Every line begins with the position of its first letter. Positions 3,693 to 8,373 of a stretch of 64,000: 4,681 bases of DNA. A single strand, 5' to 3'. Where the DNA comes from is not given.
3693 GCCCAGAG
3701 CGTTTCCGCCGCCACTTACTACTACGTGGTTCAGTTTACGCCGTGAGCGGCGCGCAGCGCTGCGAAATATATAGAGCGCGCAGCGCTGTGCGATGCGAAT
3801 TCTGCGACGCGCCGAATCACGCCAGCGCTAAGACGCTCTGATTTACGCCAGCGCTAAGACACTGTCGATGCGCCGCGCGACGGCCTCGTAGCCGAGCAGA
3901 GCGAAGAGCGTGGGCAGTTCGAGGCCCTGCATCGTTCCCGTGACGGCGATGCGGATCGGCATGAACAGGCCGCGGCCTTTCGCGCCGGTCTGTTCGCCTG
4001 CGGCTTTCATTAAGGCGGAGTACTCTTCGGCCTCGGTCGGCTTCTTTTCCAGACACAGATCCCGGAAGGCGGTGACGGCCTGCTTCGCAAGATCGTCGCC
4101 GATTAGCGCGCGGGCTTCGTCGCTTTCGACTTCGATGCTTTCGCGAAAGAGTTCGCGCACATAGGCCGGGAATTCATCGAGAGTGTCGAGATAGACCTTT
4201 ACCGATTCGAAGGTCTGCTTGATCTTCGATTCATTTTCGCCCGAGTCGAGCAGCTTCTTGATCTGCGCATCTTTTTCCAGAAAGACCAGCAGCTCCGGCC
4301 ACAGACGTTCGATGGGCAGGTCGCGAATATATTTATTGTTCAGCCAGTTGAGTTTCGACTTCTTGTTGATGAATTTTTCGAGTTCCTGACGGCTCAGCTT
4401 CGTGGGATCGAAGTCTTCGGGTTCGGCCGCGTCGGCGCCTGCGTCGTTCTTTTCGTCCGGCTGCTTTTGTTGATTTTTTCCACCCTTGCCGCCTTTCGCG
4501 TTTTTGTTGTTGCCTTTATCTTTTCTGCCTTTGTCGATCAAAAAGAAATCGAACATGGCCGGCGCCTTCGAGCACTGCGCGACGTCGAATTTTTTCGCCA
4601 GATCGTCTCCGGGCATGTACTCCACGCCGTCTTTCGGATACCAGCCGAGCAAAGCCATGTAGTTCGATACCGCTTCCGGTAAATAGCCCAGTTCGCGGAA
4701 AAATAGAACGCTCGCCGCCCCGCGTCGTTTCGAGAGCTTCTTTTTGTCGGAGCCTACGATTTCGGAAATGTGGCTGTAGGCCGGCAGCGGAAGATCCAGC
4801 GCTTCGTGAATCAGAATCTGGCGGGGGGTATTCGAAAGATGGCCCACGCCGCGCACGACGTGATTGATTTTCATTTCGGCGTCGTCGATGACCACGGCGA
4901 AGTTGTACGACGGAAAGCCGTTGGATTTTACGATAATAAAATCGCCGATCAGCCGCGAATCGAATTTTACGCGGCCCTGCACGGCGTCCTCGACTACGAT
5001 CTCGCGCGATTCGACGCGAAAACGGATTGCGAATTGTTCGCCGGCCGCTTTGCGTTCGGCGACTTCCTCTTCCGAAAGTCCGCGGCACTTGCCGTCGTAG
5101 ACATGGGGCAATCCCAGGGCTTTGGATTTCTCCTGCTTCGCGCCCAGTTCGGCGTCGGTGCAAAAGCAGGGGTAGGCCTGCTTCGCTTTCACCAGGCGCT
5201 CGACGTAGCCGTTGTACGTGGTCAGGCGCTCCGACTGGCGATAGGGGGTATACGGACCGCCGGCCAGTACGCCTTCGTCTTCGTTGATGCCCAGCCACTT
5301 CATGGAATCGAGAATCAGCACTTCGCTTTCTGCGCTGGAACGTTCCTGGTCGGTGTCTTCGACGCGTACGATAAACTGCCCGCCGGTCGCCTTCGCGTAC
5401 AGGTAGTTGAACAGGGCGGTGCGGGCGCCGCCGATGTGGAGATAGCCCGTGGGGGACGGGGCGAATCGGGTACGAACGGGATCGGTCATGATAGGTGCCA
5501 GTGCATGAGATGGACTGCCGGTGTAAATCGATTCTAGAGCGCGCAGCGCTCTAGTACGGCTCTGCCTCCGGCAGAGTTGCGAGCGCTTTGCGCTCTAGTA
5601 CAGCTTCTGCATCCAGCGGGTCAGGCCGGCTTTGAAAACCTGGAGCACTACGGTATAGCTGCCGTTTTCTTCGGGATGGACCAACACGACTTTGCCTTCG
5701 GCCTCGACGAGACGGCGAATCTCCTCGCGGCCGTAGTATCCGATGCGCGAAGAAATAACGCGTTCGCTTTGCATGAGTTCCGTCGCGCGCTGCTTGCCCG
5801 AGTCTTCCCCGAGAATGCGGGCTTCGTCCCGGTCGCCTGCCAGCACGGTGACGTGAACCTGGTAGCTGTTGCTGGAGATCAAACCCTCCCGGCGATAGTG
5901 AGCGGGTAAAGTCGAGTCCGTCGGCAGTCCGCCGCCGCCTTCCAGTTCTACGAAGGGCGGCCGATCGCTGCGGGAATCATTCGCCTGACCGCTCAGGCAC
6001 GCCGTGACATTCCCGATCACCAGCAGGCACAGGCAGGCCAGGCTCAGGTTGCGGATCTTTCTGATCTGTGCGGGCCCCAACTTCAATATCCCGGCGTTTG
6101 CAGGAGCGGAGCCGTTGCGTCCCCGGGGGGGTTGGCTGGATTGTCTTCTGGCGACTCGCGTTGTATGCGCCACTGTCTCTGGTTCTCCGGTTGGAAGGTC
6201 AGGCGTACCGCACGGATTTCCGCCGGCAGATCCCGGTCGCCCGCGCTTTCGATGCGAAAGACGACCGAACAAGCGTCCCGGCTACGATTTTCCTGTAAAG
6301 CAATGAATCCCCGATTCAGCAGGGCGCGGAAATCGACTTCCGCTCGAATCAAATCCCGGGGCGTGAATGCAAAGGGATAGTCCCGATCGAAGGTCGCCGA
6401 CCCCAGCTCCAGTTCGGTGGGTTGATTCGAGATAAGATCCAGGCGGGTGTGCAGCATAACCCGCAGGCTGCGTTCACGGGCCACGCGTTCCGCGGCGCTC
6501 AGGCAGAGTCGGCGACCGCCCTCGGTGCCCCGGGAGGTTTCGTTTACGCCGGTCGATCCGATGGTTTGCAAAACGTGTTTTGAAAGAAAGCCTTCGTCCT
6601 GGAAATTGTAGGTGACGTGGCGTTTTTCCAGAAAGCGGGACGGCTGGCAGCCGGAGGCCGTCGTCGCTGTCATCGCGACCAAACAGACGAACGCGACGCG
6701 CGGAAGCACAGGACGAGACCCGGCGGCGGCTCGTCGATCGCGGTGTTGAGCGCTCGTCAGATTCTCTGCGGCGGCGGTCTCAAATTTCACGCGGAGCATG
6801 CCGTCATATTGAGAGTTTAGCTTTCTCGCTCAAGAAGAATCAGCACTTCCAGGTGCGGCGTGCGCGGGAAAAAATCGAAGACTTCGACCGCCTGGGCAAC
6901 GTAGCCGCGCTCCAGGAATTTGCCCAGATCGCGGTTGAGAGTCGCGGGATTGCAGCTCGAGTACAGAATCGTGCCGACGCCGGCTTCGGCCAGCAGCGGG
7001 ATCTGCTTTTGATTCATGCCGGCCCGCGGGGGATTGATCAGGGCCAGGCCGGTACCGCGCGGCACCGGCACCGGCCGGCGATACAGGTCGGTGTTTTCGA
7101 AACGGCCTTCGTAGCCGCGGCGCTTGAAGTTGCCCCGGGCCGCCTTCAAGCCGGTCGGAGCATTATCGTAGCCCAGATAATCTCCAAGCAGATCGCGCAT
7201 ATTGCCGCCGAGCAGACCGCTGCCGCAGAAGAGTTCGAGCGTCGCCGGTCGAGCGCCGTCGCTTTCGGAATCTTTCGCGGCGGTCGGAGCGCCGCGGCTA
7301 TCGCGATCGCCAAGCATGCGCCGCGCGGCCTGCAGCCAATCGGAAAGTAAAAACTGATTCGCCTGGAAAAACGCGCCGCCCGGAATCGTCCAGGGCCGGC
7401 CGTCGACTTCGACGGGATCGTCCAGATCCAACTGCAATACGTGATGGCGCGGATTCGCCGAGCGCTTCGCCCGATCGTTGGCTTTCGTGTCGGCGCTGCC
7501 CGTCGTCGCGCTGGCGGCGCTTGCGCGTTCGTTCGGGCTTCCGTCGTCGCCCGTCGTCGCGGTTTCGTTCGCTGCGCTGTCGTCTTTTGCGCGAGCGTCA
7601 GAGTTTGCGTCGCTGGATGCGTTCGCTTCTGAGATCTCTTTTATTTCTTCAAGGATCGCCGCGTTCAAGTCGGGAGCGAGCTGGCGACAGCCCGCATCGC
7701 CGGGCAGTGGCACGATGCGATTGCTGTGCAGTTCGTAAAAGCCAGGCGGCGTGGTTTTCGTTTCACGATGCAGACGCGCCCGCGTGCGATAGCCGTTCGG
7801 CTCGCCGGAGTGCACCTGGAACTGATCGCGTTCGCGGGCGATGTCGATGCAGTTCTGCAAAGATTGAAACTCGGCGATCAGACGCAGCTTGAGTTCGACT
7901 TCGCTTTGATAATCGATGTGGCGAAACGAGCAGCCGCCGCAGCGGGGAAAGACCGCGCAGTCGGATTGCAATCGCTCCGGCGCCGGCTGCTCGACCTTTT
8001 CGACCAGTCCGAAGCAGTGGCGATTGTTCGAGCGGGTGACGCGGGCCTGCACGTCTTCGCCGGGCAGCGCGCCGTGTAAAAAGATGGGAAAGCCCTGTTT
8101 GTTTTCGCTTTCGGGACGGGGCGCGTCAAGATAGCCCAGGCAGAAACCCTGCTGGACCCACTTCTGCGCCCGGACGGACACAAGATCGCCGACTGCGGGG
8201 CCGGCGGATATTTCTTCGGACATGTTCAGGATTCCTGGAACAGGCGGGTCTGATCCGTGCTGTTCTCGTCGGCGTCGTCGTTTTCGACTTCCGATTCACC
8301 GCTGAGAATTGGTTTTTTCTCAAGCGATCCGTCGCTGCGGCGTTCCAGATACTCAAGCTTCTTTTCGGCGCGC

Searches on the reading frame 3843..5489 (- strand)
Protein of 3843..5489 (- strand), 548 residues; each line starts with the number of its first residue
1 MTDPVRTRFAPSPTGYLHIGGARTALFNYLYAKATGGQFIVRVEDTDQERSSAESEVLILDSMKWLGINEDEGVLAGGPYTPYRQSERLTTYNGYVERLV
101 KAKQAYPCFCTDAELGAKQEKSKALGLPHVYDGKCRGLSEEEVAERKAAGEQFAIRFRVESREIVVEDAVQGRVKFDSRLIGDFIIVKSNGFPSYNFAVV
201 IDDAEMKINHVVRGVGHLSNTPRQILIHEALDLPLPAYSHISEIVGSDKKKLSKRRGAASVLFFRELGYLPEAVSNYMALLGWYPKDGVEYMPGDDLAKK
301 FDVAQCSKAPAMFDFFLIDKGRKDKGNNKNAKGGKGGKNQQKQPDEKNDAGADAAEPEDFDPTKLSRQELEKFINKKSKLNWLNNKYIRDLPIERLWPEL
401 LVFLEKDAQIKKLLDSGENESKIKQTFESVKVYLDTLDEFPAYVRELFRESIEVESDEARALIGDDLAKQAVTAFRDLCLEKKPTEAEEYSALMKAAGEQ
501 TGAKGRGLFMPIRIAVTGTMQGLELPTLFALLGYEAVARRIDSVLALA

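Call 48: search_protein_families(library=pfam, proteins=[window:3843-5489:-])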
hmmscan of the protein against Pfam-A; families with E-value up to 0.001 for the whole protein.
window:3843-5489:- (548 aa): 2 families
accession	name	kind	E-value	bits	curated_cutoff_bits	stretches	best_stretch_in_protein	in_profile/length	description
PF00749.27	tRNA-synt_1c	-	5.6e-96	321.6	23.4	1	5-314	2-308/314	tRNA synthetases class I (E and Q), catalytic domain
PF19269.4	Anticodon_2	-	5.7e-16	59.6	23.6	1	416-544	10-140/141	Anticodon binding domain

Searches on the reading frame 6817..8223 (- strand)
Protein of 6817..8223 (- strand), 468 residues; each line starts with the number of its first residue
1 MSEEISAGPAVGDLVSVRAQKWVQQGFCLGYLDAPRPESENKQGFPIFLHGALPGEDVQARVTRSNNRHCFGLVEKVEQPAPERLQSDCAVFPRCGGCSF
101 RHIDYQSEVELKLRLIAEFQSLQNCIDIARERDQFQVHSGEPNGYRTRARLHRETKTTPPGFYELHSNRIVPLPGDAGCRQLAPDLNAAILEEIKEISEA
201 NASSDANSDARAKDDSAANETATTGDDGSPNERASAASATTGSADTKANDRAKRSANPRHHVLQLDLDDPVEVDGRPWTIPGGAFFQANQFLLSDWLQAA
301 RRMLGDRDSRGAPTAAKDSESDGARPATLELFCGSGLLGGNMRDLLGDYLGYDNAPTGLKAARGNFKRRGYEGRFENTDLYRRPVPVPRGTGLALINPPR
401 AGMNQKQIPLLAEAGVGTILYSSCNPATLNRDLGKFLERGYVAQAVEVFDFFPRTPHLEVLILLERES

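Call 48: search_protein_families(library=pfam, proteins=[window:6817-8223:-])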
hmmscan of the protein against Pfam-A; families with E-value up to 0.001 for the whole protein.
window:6817-8223:- (468 aa): 1 family
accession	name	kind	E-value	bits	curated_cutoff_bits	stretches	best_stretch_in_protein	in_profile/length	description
PF05958.17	tRNA_U5-meth_tr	-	1.5e-11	44.4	23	1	395-466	288-356/357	tRNA (Uracil-5-)-methyltransferase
